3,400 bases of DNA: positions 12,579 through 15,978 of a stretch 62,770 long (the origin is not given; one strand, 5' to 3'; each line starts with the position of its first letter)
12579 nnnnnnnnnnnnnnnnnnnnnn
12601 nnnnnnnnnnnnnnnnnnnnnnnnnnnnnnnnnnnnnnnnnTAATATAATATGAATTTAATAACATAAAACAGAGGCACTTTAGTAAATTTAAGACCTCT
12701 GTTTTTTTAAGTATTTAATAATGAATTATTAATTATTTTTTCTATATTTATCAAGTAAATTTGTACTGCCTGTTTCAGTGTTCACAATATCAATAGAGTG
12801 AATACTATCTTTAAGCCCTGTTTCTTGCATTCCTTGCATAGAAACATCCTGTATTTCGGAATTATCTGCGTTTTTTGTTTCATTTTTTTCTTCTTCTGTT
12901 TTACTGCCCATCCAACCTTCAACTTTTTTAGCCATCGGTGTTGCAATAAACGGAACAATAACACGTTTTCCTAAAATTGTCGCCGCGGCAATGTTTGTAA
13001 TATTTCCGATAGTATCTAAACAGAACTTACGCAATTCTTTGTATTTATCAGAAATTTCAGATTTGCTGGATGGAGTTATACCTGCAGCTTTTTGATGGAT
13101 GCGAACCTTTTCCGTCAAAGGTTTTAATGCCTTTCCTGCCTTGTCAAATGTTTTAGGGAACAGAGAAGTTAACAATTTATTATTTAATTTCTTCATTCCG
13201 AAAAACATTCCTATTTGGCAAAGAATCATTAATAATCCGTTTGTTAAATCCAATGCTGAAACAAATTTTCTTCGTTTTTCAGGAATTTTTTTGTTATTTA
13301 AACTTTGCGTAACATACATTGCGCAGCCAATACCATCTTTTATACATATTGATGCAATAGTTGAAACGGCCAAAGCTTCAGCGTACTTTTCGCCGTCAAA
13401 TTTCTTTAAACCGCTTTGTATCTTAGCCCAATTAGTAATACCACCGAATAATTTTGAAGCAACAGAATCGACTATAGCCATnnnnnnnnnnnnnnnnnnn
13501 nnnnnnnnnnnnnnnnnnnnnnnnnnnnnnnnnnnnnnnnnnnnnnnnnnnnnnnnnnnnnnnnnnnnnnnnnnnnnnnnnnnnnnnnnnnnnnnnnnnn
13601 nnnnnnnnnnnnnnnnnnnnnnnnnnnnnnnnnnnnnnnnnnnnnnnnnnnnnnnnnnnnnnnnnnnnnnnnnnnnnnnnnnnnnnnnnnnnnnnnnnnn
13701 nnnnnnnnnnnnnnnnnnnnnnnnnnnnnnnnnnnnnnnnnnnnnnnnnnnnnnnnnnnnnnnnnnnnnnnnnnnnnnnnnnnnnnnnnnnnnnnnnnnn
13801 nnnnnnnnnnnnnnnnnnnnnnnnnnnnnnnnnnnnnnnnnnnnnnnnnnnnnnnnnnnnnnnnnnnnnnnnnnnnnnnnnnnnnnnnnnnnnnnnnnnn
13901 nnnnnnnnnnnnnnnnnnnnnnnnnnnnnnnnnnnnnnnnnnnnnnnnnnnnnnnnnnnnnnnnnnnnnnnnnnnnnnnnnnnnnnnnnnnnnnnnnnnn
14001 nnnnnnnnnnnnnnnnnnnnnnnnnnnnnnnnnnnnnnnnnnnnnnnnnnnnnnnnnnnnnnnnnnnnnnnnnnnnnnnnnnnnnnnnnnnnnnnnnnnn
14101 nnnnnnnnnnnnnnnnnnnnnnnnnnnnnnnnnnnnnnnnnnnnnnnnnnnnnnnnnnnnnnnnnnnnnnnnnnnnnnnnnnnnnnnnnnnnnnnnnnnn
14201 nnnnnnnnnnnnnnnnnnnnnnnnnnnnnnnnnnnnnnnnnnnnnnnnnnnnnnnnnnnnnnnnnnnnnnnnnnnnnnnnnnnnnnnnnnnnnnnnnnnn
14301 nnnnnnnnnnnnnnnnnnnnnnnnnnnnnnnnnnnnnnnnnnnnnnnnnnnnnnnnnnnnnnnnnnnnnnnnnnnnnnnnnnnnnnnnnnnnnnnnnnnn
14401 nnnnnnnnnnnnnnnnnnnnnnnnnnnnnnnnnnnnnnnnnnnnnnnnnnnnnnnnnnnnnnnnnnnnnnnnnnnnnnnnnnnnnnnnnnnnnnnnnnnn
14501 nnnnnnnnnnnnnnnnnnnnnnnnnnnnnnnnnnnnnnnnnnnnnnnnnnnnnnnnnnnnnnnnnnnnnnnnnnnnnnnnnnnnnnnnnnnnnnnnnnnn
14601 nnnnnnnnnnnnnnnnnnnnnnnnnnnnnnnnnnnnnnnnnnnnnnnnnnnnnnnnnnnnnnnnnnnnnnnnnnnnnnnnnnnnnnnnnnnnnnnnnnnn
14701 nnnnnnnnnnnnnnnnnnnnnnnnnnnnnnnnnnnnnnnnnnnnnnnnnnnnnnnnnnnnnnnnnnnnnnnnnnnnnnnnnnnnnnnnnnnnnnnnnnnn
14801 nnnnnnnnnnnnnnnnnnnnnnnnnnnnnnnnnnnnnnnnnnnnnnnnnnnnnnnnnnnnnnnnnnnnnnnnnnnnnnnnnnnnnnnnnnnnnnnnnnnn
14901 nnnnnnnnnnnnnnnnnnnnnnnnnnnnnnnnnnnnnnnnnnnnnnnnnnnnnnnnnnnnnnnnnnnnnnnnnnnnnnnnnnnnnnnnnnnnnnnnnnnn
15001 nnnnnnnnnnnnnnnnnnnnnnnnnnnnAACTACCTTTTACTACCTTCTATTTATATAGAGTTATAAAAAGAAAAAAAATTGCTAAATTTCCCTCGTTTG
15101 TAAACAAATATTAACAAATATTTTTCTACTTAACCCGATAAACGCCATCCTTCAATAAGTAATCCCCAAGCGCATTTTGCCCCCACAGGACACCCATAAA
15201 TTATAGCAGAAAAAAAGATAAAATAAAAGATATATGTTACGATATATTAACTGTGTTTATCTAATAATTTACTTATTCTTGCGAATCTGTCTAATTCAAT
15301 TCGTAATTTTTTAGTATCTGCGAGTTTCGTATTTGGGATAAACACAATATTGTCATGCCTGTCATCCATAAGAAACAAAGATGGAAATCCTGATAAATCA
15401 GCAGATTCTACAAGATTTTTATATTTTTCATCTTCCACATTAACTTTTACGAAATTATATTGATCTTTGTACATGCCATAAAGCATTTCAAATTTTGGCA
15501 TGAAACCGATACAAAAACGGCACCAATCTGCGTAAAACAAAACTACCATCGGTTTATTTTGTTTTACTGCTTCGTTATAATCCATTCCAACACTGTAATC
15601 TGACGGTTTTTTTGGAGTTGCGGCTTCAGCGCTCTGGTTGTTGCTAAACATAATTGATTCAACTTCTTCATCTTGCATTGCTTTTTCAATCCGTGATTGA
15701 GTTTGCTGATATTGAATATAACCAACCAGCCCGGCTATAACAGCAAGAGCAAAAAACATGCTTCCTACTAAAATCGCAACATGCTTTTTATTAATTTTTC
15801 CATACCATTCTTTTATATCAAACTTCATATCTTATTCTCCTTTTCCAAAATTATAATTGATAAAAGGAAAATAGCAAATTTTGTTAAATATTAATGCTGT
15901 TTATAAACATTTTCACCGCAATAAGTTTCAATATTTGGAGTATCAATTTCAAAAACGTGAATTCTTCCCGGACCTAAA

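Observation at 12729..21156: Six-gene minus-strand cluster: two paralogous orphan membrane-protein families around a cytoplasmic GH13 and a membrane thioredoxin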

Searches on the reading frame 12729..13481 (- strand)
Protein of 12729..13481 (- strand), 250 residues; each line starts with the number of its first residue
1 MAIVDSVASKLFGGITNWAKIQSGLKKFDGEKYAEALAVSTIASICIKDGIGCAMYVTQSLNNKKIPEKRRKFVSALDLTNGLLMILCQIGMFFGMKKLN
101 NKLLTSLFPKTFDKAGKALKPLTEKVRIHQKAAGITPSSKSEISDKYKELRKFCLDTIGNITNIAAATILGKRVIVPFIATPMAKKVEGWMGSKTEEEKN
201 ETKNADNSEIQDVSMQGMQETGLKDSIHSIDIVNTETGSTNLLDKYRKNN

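Call 3: search_protein_families(library=pfam, proteins=[window:12729-13481:-], max_evalue=1)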
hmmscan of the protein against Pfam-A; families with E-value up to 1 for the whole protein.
window:12729-13481:- (250 aa): 0 families

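Call 4: search_protein_families(library=ncbifam, proteins=[window:12729-13481:-], max_evalue=1)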
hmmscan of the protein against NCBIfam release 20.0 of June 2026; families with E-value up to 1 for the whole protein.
window:12729-13481:- (250 aa): 0 families

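Call 87: search_protein_families(library=padloc, proteins=[window:12729-13481:-], max_evalue=0.01)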
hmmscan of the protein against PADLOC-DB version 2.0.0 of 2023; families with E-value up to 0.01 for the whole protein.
window:12729-13481:- (250 aa): 0 families

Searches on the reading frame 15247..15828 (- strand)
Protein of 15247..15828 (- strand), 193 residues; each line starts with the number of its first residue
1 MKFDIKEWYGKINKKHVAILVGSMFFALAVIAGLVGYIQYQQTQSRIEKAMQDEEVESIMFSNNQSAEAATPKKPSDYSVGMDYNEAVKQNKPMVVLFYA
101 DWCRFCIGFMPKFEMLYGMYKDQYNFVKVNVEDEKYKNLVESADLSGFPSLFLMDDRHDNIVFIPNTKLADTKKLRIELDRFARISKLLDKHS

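Call 3: search_protein_families(library=pfam, proteins=[window:15247-15828:-], max_evalue=1)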
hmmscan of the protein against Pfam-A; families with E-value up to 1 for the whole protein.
window:15247-15828:- (193 aa): 11 families
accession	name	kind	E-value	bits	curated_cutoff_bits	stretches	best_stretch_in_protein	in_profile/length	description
PF00085.26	Thioredoxin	-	1.8e-13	50.8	23.5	1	83-158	9-83/103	Thioredoxin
PF13098.12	Thioredoxin_2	-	3.1e-06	27.9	27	1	88-160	2-86/104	Thioredoxin-like domain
PF13905.12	Thioredoxin_8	-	8.6e-05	23.2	27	1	91-138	1-52/94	Thioredoxin-like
PF00578.27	AhpC-TSA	-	0.0001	22.7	26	1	88-142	23-76/124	AhpC/TSA family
PF13899.12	Thioredoxin_7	-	0.00015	22.2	27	1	84-155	10-82/83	Thioredoxin-like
PF02656.20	DUF202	-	0.0099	16.7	23.4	1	13-45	35-67/68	Domain of unknown function (DUF202)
PF13216.11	DUF4024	-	0.054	13.9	25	1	105-116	21-32/35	Protein of unknown function (DUF4024)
PF08391.16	Ly49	-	0.056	14.4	31.5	1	17-92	7-84/119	Ly49-like protein, N-terminal region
PF08534.16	Redoxin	-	0.085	13.1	26.6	1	90-155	27-93/148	Redoxin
PF05752.16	Calici_MSP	-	0.27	11.6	25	1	20-64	4-47/165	Calicivirus minor structural protein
PF13952.11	DUF4216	-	0.63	11.1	30.6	0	93-137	9-45/73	Domain of unknown function (DUF4216)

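Call 4: search_protein_families(library=ncbifam, proteins=[window:15247-15828:-], max_evalue=1)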
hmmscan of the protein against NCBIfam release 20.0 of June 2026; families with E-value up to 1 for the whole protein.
window:15247-15828:- (193 aa): 18 families
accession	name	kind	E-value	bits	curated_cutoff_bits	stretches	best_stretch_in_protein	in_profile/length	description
TIGR01068.1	thioredoxin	equivalog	9.5e-11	41.8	96.8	1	84-157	6-78/101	thioredoxin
TIGR01126.1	pdi_dom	equivalog_domain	3.1e-10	40.3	107.2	1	84-159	6-83/105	protein disulfide-isomerase domain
TIGR01130.1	ER_PDI_fam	subfamily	1.3e-09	38.1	344.25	1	51-159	325-429/476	protein disulfide-isomerase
NF047697.1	ThioredTrxAClost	equivalog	2.9e-09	37.1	140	1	84-156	9-80/105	thioredoxin TrxA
NF008229.0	PRK10996.1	equivalog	4e-09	36.3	125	1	84-135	45-96/141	thioredoxin TrxC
NF045694.1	seleno_TsoB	exception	2.2e-05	22.7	805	1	76-158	460-547/572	rhodanese/DsbD fusion-like selenoprotein TsoB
TIGR00385.1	dsbE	subfamily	5.6e-05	22.8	123.15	1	26-142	3-111/173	DsbE family thiol:disulfide interchange protein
TIGR02738.1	TrbB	equivalog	0.00014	21.6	132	1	45-116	22-75/153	type-F conjugative transfer system pilin assembly thiol-disulfide isomerase TrbB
NF001419.0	PRK00293.1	subfamily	0.00018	20.2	330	1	31-160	427-550/574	protein-disulfide reductase DsbD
NF002854.0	PRK03147.1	subfamily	0.0002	21.3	170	1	90-149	61-122/176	thiol-disulfide oxidoreductase ResA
NF041202.1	StoA_CxxC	exception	0.00037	20.4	210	1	88-141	49-103/163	endospore biogenesis thiol-disulfide oxidoreductase StoA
NF038096.1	thylak_slr1796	equivalog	0.0015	18.1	140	1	83-138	30-85/157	thylakoid membrane photosystem I accumulation factor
NF010625.0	PRK14018.1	equivalog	0.0019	16.8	522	1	85-129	50-95/521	bifunctional peptide-methionine (S)-S-oxide reductase MsrA/peptide-methionine (R)-S-oxide reductase MsrB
NF006898.0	PRK09381.1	equivalog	0.012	16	138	1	87-155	17-83/109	thioredoxin TrxA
NF047696.1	ThlDiSintTplARhiz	equivalog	0.022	14.5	230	1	81-144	87-154/219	thiol:disulfide interchange protein TlpA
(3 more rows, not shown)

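Call 87: search_protein_families(library=padloc, proteins=[window:15247-15828:-], max_evalue=0.01)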
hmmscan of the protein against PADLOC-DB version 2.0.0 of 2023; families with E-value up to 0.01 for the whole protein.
window:15247-15828:- (193 aa): 0 families
